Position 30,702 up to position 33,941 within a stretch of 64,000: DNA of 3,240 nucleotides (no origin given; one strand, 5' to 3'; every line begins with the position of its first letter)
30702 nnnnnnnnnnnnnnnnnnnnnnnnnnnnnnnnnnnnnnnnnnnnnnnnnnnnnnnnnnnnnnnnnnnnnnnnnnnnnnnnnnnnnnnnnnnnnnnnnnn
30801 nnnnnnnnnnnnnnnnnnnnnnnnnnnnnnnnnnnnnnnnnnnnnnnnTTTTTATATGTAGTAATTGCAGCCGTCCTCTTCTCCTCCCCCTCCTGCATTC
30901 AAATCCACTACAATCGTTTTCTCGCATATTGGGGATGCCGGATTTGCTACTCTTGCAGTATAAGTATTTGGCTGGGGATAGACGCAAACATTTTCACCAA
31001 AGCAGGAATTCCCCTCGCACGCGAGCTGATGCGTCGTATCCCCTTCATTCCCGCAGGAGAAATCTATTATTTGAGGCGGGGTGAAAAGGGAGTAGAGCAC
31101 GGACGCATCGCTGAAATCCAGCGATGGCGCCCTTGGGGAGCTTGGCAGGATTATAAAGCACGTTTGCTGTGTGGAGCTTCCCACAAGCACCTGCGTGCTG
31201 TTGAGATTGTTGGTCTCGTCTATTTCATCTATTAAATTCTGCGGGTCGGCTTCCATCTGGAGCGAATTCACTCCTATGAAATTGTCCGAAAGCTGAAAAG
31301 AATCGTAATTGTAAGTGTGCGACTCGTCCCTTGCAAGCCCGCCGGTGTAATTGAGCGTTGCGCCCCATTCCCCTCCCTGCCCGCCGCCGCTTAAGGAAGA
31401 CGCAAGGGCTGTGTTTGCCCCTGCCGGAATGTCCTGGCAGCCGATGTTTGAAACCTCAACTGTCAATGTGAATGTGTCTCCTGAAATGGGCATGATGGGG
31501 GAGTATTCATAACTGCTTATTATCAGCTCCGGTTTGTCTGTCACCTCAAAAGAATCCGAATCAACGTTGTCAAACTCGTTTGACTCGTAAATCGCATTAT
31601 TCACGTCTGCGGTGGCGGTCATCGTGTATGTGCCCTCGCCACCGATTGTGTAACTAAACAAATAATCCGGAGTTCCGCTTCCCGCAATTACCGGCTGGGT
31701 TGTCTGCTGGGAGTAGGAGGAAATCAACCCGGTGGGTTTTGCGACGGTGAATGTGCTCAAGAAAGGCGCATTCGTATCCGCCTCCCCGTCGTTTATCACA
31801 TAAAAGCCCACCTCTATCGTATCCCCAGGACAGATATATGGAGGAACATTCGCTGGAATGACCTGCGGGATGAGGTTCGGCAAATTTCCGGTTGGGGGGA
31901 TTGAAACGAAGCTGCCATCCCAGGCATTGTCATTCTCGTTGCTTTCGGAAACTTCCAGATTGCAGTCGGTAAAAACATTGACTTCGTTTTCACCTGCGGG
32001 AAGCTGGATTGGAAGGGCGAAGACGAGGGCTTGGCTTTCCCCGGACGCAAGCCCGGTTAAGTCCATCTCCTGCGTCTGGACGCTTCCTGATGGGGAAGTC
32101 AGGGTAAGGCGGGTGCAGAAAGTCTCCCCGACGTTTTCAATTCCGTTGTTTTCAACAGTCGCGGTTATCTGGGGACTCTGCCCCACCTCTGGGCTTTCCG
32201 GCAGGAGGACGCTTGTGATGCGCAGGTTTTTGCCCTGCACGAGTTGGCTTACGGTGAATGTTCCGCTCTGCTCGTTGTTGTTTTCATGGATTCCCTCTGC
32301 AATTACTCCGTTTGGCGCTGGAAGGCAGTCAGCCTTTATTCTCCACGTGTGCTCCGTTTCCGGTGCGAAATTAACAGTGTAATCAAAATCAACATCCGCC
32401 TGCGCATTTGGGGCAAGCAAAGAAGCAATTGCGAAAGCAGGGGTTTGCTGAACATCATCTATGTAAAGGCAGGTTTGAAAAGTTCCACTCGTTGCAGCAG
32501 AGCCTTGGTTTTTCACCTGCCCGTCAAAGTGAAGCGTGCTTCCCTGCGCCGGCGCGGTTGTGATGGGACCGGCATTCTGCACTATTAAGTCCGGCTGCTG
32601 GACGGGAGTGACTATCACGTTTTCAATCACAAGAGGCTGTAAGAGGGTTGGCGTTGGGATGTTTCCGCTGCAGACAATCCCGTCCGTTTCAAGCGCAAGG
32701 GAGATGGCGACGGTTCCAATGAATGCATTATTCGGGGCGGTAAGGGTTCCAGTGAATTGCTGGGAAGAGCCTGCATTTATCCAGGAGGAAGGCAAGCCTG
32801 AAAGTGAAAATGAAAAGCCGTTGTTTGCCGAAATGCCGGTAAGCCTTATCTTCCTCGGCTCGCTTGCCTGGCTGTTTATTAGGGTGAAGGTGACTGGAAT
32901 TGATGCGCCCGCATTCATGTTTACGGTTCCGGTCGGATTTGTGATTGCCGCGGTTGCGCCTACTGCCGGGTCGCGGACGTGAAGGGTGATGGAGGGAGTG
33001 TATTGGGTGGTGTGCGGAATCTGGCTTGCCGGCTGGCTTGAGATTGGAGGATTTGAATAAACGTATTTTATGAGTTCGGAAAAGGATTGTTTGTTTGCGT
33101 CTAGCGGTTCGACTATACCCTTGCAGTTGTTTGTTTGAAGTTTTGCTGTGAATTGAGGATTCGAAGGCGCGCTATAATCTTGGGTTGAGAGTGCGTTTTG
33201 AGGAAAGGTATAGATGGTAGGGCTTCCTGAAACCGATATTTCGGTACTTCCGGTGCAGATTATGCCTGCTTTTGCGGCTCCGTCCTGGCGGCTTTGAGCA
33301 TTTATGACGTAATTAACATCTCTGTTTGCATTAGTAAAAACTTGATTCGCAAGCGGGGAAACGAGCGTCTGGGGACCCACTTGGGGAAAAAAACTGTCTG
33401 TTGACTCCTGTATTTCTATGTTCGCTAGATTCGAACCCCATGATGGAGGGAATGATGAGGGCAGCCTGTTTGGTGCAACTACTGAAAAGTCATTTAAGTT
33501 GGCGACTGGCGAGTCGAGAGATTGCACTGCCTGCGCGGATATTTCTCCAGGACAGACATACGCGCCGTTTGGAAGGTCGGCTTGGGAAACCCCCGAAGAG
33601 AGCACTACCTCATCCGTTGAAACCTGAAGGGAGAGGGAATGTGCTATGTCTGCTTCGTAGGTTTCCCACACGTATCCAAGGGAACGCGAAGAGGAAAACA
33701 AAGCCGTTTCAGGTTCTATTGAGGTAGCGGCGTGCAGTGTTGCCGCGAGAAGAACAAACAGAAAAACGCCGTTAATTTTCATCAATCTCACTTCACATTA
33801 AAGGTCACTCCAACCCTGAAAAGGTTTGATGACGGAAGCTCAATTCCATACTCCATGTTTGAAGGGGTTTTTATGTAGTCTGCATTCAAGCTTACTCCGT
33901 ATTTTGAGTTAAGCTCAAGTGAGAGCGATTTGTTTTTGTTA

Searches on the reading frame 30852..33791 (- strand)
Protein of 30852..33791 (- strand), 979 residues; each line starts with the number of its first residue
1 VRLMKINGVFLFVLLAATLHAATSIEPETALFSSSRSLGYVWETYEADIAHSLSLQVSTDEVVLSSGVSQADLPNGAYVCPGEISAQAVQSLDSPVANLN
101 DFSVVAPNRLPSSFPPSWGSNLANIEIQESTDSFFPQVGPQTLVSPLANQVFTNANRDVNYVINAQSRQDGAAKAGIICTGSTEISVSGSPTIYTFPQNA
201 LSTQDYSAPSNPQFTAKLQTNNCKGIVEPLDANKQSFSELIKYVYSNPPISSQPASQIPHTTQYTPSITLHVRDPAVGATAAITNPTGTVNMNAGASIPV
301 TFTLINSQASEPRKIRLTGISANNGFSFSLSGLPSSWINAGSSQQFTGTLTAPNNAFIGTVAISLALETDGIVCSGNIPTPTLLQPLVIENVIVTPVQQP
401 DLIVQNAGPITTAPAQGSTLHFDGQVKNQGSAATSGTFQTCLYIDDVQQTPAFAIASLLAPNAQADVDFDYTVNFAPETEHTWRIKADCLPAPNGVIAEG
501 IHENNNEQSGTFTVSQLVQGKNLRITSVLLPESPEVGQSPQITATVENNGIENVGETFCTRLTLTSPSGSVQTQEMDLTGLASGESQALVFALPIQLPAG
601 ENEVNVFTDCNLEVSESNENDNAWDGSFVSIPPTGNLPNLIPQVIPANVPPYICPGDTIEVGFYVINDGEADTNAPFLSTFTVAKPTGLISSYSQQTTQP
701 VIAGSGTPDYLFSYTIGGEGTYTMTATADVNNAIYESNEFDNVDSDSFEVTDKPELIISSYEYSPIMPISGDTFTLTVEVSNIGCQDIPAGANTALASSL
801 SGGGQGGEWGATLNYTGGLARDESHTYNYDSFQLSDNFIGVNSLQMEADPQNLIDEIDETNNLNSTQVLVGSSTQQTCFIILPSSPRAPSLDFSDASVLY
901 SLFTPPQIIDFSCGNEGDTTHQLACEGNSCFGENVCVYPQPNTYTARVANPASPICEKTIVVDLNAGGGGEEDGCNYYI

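Call 36: search_protein_families(library=pfam, proteins=[window:30852-33791:-], max_evalue=0.001)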
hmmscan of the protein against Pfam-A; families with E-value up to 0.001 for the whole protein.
window:30852-33791:- (979 aa): 2 families
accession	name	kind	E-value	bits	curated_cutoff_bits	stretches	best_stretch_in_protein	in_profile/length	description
PF07705.17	CARDB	-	2.7e-38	130.7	22.7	4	522-623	3-98/101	CARDB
PF16116.10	DUF4832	-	0.00036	20.8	29.2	0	524-605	108-194/216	Domain of unknown function (DUF4832)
